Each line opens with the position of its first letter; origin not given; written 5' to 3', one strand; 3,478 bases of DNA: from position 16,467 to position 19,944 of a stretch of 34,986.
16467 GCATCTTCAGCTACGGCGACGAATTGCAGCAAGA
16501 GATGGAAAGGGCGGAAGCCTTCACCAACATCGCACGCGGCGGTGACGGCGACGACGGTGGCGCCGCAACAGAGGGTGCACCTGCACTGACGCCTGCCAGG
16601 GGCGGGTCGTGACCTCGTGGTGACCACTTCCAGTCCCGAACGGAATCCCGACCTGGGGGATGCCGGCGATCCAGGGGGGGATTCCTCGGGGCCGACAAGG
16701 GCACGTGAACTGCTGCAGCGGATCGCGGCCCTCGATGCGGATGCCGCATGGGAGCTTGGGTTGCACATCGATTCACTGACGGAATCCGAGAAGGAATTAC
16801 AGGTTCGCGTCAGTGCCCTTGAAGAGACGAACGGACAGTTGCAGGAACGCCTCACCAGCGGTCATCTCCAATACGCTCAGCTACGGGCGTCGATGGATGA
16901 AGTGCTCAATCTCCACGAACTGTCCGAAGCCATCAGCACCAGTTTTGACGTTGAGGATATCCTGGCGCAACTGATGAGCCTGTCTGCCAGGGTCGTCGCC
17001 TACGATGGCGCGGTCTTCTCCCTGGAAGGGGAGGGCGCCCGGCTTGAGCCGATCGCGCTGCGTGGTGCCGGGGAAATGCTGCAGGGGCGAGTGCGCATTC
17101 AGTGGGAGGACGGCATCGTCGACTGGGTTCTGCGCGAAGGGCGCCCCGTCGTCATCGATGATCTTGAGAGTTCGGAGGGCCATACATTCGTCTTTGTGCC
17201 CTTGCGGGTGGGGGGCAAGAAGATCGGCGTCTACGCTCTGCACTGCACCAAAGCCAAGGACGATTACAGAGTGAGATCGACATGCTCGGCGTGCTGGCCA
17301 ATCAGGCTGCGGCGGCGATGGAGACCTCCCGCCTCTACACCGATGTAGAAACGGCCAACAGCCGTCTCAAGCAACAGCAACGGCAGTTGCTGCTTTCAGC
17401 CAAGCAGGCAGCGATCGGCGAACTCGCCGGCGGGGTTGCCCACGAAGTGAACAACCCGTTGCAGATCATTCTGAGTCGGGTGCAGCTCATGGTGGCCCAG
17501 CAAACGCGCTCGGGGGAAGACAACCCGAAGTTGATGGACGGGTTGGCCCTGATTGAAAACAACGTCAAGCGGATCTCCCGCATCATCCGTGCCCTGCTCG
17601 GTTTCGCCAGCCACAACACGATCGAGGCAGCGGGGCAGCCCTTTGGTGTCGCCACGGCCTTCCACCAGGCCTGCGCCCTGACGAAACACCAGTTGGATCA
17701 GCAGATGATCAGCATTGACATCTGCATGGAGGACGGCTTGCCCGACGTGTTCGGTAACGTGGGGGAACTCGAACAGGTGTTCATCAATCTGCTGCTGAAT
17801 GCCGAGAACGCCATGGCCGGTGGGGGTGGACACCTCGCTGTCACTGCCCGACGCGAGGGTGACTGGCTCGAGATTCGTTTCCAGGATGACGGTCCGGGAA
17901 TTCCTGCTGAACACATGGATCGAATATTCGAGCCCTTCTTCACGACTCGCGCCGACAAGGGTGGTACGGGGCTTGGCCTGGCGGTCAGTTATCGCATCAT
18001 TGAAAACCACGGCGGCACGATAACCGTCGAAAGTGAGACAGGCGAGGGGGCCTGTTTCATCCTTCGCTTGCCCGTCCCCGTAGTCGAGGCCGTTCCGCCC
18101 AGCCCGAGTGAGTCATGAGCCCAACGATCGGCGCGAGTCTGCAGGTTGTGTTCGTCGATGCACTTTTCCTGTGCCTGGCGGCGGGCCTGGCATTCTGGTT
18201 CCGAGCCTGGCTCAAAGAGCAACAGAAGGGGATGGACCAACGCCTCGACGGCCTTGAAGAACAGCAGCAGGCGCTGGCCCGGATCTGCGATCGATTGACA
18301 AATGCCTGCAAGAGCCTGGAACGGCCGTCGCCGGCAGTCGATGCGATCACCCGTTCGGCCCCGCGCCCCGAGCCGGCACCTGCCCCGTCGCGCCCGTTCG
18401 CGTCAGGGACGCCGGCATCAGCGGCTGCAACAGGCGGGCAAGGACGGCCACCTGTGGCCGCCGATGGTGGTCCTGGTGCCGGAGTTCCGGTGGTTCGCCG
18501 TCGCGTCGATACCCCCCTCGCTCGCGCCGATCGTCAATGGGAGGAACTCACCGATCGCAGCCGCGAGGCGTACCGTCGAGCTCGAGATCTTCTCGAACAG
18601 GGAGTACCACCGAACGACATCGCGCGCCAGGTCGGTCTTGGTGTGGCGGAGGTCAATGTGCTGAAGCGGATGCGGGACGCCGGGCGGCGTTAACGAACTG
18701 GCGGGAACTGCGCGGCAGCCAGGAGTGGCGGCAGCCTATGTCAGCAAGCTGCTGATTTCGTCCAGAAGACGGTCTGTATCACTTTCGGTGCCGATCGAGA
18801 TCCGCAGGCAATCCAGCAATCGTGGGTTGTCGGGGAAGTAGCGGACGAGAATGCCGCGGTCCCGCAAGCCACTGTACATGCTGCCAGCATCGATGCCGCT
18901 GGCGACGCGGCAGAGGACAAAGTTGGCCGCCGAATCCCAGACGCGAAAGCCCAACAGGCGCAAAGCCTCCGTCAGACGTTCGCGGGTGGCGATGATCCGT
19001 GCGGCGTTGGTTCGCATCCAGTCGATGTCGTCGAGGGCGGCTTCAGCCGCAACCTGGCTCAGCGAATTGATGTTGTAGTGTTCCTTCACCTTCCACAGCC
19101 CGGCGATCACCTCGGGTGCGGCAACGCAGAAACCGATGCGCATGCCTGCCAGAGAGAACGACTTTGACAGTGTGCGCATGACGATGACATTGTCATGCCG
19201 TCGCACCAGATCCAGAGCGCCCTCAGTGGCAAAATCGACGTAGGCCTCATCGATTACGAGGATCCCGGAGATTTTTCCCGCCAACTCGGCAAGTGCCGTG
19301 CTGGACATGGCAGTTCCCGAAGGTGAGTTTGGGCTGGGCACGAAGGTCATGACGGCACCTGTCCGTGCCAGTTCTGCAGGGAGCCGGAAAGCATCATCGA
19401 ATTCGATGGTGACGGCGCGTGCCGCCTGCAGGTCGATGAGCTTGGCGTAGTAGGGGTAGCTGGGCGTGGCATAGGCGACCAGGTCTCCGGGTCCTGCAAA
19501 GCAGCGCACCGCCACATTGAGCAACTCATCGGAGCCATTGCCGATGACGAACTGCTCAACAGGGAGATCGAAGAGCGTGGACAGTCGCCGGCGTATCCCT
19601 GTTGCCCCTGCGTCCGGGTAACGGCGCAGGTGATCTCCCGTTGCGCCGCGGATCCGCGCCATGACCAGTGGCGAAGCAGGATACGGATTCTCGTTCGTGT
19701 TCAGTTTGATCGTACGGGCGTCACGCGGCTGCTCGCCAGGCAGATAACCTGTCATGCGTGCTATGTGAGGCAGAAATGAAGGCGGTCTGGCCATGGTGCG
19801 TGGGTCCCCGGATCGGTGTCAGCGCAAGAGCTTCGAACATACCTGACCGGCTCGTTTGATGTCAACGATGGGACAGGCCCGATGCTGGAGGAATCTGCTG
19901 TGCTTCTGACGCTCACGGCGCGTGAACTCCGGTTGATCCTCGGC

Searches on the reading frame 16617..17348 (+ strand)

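Call 10: search_protein_families(library=pfam, proteins=[window:16617-17348:+], max_evalue=0.001)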
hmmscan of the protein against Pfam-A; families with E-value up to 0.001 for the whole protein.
window:16617-17348:+ (243 aa): 3 families
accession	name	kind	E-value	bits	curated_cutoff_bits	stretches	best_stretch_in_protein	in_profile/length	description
PF13185.12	GAF_2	-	4.2e-08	33.9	28.6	1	111-211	3-111/136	GAF domain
PF01590.32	GAF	-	2.1e-07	32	22.4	1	111-213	1-112/133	GAF domain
PF13492.12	GAF_3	-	2.1e-05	25.4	27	1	111-214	1-106/129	GAF domain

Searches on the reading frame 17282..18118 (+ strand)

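Call 10: search_protein_families(library=pfam, proteins=[window:17282-18118:+], max_evalue=0.001)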
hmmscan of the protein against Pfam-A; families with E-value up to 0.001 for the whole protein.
window:17282-18118:+ (278 aa): 2 families
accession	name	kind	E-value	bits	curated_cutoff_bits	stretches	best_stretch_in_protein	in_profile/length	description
PF02518.31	HATPase_c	-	3.1e-29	102.1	26.4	1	161-266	4-110/111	Histidine kinase-, DNA gyrase B-, and HSP90-like ATPase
PF00512.31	HisKA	-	1.6e-08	34.9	26.9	1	46-111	3-63/66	His Kinase A (phospho-acceptor) domain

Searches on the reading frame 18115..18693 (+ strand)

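Call 10: search_protein_families(library=pfam, proteins=[window:18115-18693:+], max_evalue=0.001)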
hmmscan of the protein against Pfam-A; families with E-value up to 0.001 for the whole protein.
window:18115-18693:+ (192 aa): 1 family
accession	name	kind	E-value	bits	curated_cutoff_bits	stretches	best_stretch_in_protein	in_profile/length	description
PF10975.14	DUF2802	-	4.7e-08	33.5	33.5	1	135-187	13-67/68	Protein of unknown function (DUF2802)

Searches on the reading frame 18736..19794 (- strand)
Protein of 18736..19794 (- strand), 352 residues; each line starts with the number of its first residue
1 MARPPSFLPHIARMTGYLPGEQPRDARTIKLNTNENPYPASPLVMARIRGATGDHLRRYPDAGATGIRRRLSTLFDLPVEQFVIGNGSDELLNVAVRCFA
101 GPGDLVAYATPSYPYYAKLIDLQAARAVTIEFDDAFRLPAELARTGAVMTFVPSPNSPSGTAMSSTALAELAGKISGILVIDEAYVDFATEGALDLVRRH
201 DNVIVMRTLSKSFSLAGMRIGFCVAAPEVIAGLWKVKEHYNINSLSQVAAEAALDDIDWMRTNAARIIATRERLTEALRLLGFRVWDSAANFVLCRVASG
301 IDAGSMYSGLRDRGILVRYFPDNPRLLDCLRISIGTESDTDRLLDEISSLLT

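Call 10: search_protein_families(library=pfam, proteins=[window:18736-19794:-], max_evalue=0.001)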
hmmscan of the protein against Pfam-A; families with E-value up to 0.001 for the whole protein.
window:18736-19794:- (352 aa): 1 family
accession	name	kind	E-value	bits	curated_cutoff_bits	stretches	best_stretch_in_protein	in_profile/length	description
PF00155.27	Aminotran_1_2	-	1.1e-51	176.6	19.7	1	28-347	3-361/361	Aminotransferase class I and II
